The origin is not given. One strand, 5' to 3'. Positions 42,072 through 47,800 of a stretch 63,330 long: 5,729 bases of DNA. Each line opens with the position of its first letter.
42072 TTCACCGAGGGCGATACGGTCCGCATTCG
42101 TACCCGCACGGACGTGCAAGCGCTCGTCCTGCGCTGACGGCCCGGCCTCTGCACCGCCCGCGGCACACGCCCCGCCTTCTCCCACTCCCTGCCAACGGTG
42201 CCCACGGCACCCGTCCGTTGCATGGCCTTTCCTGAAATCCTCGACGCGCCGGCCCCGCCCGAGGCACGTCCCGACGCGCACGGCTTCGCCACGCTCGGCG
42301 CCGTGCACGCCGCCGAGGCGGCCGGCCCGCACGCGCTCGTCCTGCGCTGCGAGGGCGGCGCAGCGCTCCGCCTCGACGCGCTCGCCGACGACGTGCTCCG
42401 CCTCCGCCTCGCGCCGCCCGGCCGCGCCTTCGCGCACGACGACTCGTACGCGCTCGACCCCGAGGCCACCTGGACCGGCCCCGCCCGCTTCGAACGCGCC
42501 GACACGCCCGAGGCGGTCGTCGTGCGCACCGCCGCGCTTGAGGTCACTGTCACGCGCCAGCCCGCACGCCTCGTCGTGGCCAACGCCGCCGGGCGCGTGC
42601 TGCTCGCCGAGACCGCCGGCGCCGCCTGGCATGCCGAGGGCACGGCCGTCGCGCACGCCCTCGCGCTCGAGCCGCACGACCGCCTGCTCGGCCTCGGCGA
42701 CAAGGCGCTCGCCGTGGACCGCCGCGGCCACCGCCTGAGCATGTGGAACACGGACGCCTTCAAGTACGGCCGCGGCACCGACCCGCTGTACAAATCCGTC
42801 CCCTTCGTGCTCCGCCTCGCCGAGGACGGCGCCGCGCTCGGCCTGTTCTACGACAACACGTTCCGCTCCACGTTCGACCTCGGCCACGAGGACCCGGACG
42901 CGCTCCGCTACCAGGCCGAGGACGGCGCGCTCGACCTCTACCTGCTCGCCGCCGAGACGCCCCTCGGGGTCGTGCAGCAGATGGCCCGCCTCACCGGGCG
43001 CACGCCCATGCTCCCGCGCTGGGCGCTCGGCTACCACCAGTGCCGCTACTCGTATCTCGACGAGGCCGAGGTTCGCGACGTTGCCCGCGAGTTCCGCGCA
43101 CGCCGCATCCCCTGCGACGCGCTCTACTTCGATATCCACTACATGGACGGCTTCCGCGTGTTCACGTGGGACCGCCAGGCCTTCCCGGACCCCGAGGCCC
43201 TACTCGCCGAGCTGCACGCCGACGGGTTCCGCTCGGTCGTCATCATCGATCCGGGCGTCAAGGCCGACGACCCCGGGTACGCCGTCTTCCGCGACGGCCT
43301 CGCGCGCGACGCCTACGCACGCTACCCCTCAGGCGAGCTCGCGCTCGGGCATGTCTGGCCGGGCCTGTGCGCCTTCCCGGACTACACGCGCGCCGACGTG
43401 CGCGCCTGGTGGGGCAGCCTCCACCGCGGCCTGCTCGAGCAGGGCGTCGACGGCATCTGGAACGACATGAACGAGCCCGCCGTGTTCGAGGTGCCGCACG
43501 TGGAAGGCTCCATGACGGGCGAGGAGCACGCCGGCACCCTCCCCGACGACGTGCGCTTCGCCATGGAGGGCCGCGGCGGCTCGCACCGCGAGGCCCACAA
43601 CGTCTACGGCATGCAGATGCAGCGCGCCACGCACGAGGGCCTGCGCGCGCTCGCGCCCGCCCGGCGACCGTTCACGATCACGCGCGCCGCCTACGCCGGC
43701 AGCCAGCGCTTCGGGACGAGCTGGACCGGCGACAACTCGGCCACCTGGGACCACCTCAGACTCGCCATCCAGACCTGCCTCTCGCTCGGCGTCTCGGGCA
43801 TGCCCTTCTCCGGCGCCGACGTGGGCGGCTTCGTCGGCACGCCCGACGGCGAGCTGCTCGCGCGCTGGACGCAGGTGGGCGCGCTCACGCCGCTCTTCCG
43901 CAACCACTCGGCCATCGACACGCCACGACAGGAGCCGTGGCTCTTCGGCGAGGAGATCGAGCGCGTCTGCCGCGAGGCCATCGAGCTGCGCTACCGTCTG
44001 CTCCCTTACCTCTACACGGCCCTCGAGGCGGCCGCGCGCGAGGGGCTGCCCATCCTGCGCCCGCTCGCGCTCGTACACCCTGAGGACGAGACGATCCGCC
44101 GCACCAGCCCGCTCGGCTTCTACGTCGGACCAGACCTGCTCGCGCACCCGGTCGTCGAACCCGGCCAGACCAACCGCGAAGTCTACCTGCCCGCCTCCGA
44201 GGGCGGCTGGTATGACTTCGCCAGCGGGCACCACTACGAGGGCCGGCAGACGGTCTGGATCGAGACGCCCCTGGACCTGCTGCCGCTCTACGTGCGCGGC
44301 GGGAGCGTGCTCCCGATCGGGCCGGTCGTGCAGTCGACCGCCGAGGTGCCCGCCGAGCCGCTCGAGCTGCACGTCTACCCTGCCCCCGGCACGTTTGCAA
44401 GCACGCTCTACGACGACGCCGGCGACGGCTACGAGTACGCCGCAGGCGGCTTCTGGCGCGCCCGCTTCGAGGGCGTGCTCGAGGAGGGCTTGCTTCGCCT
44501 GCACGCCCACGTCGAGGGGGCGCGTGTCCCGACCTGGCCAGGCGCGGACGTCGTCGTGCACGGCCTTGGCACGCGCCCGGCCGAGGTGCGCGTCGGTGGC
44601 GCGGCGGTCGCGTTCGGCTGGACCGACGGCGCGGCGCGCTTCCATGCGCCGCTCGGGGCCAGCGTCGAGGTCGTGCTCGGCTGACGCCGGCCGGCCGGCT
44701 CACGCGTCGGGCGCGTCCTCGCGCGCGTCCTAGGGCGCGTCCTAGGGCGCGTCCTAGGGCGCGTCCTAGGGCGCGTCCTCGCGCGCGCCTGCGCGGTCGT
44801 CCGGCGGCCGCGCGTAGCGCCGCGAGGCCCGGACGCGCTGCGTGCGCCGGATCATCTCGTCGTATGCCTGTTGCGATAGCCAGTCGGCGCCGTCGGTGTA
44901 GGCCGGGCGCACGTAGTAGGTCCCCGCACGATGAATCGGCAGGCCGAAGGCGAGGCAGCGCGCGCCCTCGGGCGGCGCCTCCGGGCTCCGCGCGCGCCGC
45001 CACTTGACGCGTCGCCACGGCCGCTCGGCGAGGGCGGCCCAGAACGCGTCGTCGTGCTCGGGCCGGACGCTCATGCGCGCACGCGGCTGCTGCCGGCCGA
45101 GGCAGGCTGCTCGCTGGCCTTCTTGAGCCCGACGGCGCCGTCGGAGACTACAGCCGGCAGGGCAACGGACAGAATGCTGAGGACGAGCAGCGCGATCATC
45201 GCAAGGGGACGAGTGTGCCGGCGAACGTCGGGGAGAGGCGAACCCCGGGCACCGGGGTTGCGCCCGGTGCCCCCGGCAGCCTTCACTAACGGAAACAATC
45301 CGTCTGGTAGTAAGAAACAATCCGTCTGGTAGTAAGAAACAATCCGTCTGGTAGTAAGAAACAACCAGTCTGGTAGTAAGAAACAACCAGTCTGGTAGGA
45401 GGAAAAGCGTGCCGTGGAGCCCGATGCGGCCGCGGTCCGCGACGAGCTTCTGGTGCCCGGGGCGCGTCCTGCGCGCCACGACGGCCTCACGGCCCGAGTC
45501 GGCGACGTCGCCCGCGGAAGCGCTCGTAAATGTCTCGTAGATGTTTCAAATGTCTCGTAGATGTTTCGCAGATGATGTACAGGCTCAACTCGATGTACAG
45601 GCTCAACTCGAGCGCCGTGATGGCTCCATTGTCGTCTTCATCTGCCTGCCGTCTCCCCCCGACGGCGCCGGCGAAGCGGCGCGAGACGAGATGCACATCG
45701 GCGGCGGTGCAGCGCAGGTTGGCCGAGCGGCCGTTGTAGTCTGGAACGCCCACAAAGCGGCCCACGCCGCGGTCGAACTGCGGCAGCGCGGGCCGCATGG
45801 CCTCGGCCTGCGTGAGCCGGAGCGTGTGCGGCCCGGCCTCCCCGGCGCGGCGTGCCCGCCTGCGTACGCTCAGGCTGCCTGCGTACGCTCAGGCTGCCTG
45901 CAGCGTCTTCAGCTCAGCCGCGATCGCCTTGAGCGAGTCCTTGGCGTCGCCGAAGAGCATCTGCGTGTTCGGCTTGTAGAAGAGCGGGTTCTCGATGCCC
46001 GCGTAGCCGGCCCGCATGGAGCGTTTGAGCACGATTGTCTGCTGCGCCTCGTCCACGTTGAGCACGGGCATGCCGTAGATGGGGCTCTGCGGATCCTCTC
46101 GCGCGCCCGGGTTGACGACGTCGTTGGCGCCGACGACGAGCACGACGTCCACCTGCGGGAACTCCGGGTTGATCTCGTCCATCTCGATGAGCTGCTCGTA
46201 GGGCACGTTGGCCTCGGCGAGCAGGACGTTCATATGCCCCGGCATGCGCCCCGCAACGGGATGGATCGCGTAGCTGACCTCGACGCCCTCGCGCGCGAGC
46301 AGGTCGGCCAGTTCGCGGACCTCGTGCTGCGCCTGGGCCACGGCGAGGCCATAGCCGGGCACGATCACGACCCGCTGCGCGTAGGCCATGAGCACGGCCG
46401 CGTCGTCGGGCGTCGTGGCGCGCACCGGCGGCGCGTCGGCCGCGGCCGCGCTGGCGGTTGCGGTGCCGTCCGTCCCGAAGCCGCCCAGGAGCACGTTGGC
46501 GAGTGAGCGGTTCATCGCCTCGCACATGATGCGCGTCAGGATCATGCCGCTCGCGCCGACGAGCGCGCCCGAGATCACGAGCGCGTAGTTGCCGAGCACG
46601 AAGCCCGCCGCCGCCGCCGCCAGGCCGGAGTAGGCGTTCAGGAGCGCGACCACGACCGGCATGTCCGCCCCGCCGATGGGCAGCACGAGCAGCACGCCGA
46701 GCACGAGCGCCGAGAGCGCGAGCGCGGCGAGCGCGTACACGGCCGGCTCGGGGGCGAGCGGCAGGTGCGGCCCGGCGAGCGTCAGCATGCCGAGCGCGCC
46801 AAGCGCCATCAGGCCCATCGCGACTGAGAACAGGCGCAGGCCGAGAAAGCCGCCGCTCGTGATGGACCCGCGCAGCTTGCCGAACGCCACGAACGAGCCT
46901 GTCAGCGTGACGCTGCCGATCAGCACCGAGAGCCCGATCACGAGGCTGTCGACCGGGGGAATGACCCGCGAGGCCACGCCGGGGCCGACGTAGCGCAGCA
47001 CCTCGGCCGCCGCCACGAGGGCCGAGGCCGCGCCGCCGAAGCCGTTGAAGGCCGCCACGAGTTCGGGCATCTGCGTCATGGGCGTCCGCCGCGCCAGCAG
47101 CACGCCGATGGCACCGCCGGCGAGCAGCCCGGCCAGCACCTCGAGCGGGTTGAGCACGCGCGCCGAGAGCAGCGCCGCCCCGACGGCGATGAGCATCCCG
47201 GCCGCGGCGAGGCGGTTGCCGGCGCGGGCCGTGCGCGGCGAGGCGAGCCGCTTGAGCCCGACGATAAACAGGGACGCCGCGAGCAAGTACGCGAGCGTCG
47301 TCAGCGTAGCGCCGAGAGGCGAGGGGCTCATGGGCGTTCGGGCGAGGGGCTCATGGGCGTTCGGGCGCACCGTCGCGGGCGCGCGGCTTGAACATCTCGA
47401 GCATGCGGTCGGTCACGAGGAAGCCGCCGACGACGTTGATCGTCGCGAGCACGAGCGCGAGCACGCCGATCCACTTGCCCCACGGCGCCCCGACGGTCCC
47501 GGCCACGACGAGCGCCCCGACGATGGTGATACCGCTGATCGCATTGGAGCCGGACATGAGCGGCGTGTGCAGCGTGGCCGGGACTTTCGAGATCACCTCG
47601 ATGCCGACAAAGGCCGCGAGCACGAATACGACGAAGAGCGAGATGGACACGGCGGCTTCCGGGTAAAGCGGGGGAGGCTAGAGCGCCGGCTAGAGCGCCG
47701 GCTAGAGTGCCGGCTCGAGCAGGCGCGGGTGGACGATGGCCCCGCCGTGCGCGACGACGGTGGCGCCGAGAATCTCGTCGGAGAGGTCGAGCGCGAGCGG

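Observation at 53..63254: A different short tandem repeat at almost every gene boundary (23 arrays in 63 kb)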

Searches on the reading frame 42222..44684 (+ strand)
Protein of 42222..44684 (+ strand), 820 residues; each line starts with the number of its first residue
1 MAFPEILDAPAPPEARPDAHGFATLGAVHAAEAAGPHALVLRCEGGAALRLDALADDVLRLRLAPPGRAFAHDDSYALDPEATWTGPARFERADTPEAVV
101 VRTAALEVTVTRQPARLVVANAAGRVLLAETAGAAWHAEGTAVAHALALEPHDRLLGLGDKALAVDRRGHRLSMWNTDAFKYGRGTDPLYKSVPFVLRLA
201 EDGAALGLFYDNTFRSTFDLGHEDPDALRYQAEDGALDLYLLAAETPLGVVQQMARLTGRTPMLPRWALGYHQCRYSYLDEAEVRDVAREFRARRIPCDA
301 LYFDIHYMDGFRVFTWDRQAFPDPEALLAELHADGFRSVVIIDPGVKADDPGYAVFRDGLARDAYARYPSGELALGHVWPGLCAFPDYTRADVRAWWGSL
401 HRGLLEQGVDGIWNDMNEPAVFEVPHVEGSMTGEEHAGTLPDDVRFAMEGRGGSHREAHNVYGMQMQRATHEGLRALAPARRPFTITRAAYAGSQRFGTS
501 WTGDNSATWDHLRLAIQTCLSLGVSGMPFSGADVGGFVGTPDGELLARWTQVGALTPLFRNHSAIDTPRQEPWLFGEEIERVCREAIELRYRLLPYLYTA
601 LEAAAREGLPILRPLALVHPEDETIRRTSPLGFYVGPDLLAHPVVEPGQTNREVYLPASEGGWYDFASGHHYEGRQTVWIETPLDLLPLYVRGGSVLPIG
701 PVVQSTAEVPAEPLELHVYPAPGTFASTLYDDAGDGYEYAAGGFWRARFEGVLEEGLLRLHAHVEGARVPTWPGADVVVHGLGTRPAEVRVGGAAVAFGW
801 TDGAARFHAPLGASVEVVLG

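Call 6: search_protein_families(library=pfam, proteins=[window:42222-44684:+])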
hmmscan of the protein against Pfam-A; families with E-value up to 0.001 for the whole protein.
window:42222-44684:+ (820 aa): 4 families
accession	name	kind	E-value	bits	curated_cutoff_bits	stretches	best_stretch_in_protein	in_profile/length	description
PF01055.32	Glyco_hydro_31_2nd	-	1.1e-126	423.1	23.5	1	261-600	1-328/328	Glycosyl hydrolases family 31 TIM-barrel domain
PF13802.12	Gal_mutarotas_2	-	7.9e-35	121.2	27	1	49-219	2-184/184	Glycosyl hydrolase 31 N-terminal galactose mutarotase-like domain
PF21365.3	Glyco_hydro_31_3rd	-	1.2e-22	80.6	24.4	1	608-697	1-87/87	Glycosyl hydrolase family 31 C-terminal domain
PF17137.9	DUF5110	-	5.8e-06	26.7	27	1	713-753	1-39/71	Domain of unknown function (DUF5110)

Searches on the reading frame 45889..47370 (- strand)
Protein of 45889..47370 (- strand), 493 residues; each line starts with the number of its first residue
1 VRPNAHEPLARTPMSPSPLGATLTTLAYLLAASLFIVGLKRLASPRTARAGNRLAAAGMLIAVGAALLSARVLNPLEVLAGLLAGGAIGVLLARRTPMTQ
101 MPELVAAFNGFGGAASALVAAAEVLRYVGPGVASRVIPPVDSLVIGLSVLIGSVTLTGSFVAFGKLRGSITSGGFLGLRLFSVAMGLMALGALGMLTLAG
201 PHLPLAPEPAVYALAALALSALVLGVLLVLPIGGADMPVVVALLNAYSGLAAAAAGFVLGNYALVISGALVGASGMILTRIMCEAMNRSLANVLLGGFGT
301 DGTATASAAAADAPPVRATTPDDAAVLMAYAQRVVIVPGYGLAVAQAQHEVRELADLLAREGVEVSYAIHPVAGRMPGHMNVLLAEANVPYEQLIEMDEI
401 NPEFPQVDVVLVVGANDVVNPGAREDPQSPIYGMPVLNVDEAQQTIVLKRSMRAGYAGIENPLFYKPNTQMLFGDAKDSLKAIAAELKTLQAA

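Call 6: search_protein_families(library=pfam, proteins=[window:45889-47370:-])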
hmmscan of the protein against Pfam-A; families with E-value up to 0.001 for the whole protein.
window:45889-47370:- (493 aa): 2 families
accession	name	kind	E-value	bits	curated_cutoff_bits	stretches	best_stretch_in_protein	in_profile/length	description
PF02233.22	PNTB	-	1.6e-180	601.4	31.7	1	25-485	2-455/456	NAD(P) transhydrogenase beta subunit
PF00205.28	TPP_enzyme_M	-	0.00053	20.1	30.4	0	323-416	3-87/137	Thiamine pyrophosphate enzyme, central domain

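Call 8: find_related_loci(query=window:45889-47370:-, collection=genome_contigs, flank=10000)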
Query window:45889-47370:- (493 aa) in genome_contigs; peptide patterns used: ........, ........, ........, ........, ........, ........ (x = any residue, [..] = any of these).
600 stretches matched a pattern (row limit reached: there are more); 592 encode a relative of the query (tblastn E <= 1e-3); the best 80 are kept; 80 distinct loci.
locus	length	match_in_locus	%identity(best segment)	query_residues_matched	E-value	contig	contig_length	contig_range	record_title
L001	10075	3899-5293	76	22-493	0e+0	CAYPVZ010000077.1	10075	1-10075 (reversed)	MAG TPA_asm: uncultured Rhodothermales bacterium isolate binchicken_co237_18 genome assembly, contig: NODE_3661_length_1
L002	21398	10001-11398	77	23-493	0e+0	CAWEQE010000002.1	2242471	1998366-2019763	MAG: Rubricoccaceae bacterium isolate MFD01721.bin.2.107 genome assembly, contig: contig_2824, whole genome shotgun sequ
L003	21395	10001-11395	75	22-493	0e+0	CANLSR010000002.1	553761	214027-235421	uncultured bacterium isolate 2-283.fasta genome assembly, contig: NODE_2, whole genome shotgun sequence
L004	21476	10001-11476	71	1-493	0e+0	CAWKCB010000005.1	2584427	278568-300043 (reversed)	MAG: uncultured Bacteroidetes bacterium isolate MFD03250.bin.1.116 genome assembly, contig: contig_6117, whole genome sh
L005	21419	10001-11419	73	15-491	0e+0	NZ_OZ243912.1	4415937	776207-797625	MAG: Rubrivirga sp. isolate ea9bf608-3c81-4348-88b3-bda7443e7dba chromosome 1, complete sequence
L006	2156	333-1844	65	13-492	0e+0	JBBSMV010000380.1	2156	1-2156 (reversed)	MAG: Rhodothermales bacterium isolate LS5_sbin.41 LS5_sbin.41_K_778068_L_2156_cov_9.0000, whole genome shotgun sequence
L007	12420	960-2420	63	18-490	7e-171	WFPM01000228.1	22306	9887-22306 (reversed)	MAG: Rhodothermus sp. isolate S012_61 k151_92527, whole genome shotgun sequence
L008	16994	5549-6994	60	18-490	2e-170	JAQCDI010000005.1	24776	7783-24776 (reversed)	MAG: Bacteroidetes bacterium isolate casp15-mb.73 NODE_2379_length_24776_cov_0.056652, whole genome shotgun sequence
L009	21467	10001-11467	58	15-490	4e-159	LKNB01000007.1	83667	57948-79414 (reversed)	MAG: Rhodothermaceae bacterium Tc-Br11_B2g6_7 LTtc-BRINE-C20, whole genome shotgun sequence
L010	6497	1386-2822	57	6-490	8e-158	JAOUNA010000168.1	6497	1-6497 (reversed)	MAG: Myxococcales bacterium isolate 8_1_July_SF_Bin58 8_1_July_SF_Bin58_scaffold_6208_c1, whole genome shotgun sequence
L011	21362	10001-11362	57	26-490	2e-149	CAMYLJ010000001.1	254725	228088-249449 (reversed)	MAG: uncultured delta proteobacterium isolate FCS_M_Myxococcota_02 genome assembly, contig: scaffold_2, whole genome sho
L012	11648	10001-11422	54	10-488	3e-149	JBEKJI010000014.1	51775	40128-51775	MAG: Gaiellaceae bacterium isolate SPRUCE 31 SPRUCE_31_14, whole genome shotgun sequence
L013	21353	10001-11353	54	26-488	2e-147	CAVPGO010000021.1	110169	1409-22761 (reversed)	MAG: uncultured Actinomycetes bacterium isolate MFD10007.bin.2.183 genome assembly, contig: contig_29712, whole genome s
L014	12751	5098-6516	54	10-485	4e-146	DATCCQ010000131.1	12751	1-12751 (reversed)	MAG TPA_asm: Gaiellaceae bacterium isolate SMAG_U7703 k141_400110, whole genome shotgun sequence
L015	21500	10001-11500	52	2-488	2e-145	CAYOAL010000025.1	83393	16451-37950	MAG TPA_asm: uncultured Polyangiaceae bacterium isolate binchicken_co350_157 genome assembly, contig: NODE_432_length_83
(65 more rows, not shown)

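Call 10: find_encoding_contigs(protein=window:45889-47370:-, flank=10000, max_places=10)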
Protein window:45889-47370:- (493 aa): no gene with exactly this product is on record in the collection.

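Call 12: find_encoding_contigs(protein=window:45889-47331:-, flank=10000, max_places=10)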
Protein window:45889-47331:- (480 aa): no gene with exactly this product is on record in the collection.

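Call 13: find_homologous_proteins(query=window:45889-47331:-, max_evalue=1e-100)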
Query window:45889-47331:- (480 aa): 7992 proteins with E <= 1e-100 among 8000 candidates; the best 120 are listed.
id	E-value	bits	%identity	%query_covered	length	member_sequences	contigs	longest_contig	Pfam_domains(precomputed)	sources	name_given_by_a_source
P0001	3.9e-290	980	100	100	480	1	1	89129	PF02233.23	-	-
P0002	1.2e-212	725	77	98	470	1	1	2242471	PF02233.23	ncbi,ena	-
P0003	7.8e-212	722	76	98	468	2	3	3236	PF02233.23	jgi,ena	-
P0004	2.3e-211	721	75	98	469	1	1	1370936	PF02233.23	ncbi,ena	-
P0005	3.2e-211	720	76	98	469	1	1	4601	PF02233.23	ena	-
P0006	2.6e-210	717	75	98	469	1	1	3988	PF02233.23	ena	-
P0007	1.9e-208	711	76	98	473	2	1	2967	PF02233.23,PF00205.29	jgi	jgi:NAD(P) transhydrogenase subunit beta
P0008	3.9e-208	710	75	98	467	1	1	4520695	PF02233.23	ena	-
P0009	7.8e-208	709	75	98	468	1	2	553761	PF02233.23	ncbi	-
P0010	6.1e-207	706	76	98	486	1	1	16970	PF02233.23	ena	-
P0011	4.0e-206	703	76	98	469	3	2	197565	PF02233.23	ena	-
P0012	7.1e-206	703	75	98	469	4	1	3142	PF02233.23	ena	-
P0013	2.3e-205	701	75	98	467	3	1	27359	PF02233.23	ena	-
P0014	1.8e-204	698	73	98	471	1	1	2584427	PF02233.23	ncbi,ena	-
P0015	5.0e-204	697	74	98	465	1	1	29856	PF02233.23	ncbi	ncbi:MAG: NAD(P)(+) transhydrogenase (Re/Si-specific) subunit beta [Bacteroidota bacterium]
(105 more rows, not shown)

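Call 58: find_encoding_contigs(protein=P0004, flank=10000, max_places=1)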
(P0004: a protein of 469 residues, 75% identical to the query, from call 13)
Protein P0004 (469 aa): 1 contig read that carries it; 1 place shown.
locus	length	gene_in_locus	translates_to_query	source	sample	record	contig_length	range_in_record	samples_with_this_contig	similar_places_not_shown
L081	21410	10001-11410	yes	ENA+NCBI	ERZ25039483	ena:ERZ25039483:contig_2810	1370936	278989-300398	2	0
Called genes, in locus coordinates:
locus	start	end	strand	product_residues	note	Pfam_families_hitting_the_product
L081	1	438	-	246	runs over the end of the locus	PF04029:2-ph_phosp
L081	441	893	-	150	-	PF01571:GCV_T, PF08669:GCV_T_C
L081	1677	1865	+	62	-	-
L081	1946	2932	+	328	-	PF08240:ADH_N, PF00107:ADH_zinc_N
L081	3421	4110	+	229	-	PF01266:DAO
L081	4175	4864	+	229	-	PF01027:Bax1-I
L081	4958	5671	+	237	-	PF09348:DUF1990 (weak)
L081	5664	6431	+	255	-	PF09348:DUF1990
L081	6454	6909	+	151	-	PF12893:Lumazine_bd_2 (weak)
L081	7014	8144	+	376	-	PF00266:Aminotran_5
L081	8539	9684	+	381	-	PF05222:AlaDh_PNT_N, PF01262:AlaDh_PNT_C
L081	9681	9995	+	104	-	PF12769:PNTB_4TM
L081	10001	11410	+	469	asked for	PF02233:PNTB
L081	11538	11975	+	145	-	-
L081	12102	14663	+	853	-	PF01751:Toprim, PF01131:Topoisom_bac, PF13368:Toprim_C_rpt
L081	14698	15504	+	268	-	PF13489:Methyltransf_23, PF01209:Ubie_methyltran, PF05175:MTS (weak), PF13847:Methyltransf_31, PF08241:Methyltransf_11, PF08242:Methyltransf_12, PF13649:Methyltransf_25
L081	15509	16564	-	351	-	PF16745:RsgA_N, PF03193:RsgA_GTPase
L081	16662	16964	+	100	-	-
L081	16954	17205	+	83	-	-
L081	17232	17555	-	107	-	-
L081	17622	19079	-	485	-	PF00067:p450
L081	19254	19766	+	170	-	PF12836:HHH_3 (faint)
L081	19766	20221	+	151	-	-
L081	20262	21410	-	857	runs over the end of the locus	PF02190:LON_substr_bdg, PF00004:AAA, PF07728:AAA_5, PF22667:Lon_lid, PF05362:Lon_C, PF13541:ChlI (weak)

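Call 59: find_encoding_contigs(protein=P0008, flank=10000, max_places=1)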
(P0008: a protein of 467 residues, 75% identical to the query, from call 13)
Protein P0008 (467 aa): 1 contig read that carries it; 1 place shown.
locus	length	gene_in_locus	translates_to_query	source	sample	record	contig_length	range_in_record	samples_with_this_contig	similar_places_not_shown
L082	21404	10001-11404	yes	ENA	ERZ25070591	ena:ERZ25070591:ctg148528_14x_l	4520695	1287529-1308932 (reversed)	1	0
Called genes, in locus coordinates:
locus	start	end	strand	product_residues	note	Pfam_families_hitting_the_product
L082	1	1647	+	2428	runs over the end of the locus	PF20248:DUF6603 (weak), PF06439:3keto-disac_hyd (faint)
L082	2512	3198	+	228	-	PF01027:Bax1-I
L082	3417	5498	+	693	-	PF16655:PhoD_N, PF09423:PhoD, PF18962:Por_Secre_tail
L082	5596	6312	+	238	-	PF09348:DUF1990 (weak)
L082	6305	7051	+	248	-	PF09348:DUF1990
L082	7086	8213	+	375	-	PF00266:Aminotran_5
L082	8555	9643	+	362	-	PF05222:AlaDh_PNT_N, PF01262:AlaDh_PNT_C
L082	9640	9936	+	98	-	PF12769:PNTB_4TM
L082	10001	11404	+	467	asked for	PF02233:PNTB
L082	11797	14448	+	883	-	PF01751:Toprim, PF01131:Topoisom_bac, PF13368:Toprim_C_rpt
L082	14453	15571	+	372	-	PF01266:DAO (weak), PF01494:FAD_binding_3, PF07992:Pyr_redox_2 (faint), PF13450:NAD_binding_8 (weak)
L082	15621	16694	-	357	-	PF16745:RsgA_N, PF03193:RsgA_GTPase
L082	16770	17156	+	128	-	-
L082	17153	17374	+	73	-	-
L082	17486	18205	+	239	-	PF00753:Lactamase_B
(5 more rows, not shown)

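Call 60: find_encoding_contigs(protein=P0011, flank=10000, max_places=2)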
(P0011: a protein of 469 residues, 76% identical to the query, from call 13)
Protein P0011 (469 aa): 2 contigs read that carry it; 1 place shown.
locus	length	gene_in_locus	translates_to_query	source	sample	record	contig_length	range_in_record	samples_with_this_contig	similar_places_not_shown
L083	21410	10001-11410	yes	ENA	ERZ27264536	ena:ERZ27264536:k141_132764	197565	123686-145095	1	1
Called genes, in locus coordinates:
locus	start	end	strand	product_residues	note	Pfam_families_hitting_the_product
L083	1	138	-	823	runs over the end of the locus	PF13491:FtsK_4TM, PF17854:FtsK_alpha, PF01580:FtsK_SpoIIIE, PF09397:FtsK_gamma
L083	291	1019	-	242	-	PF04029:2-ph_phosp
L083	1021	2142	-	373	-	PF01571:GCV_T, PF08669:GCV_T_C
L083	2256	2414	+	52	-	-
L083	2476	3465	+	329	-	PF08240:ADH_N, PF00107:ADH_zinc_N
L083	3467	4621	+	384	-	PF01266:DAO, PF01593:Amino_oxidase (weak)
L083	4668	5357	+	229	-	PF01027:Bax1-I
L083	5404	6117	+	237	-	-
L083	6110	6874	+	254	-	PF09348:DUF1990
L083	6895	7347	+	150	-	PF12893:Lumazine_bd_2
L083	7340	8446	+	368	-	PF00266:Aminotran_5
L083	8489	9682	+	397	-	PF05222:AlaDh_PNT_N, PF01262:AlaDh_PNT_C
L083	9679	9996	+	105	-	PF12769:PNTB_4TM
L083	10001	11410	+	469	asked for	PF02233:PNTB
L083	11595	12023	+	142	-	-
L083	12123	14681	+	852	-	PF01751:Toprim, PF01131:Topoisom_bac, PF13368:Toprim_C_rpt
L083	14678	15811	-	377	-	PF16745:RsgA_N, PF03193:RsgA_GTPase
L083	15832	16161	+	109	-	-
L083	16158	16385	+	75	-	-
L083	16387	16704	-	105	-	-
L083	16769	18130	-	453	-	PF00067:p450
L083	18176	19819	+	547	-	PF01663:Phosphodiest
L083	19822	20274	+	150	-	PF12836:HHH_3 (faint), PF00633:HHH (faint)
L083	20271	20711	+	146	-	-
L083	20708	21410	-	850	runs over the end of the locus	PF02190:LON_substr_bdg, PF00004:AAA, PF07728:AAA_5, PF22667:Lon_lid, PF05362:Lon_C, PF13541:ChlI (weak)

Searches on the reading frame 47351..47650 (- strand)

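Call 6: search_protein_families(library=pfam, proteins=[window:47351-47650:-])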
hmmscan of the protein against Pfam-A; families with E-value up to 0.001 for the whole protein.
window:47351-47650:- (99 aa): 1 family
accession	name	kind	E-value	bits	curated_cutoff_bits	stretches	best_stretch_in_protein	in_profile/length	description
PF12769.12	PNTB_4TM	-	2.7e-35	121.1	26.2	1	6-88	2-84/85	4TM region of pyridine nucleotide transhydrogenase, mitoch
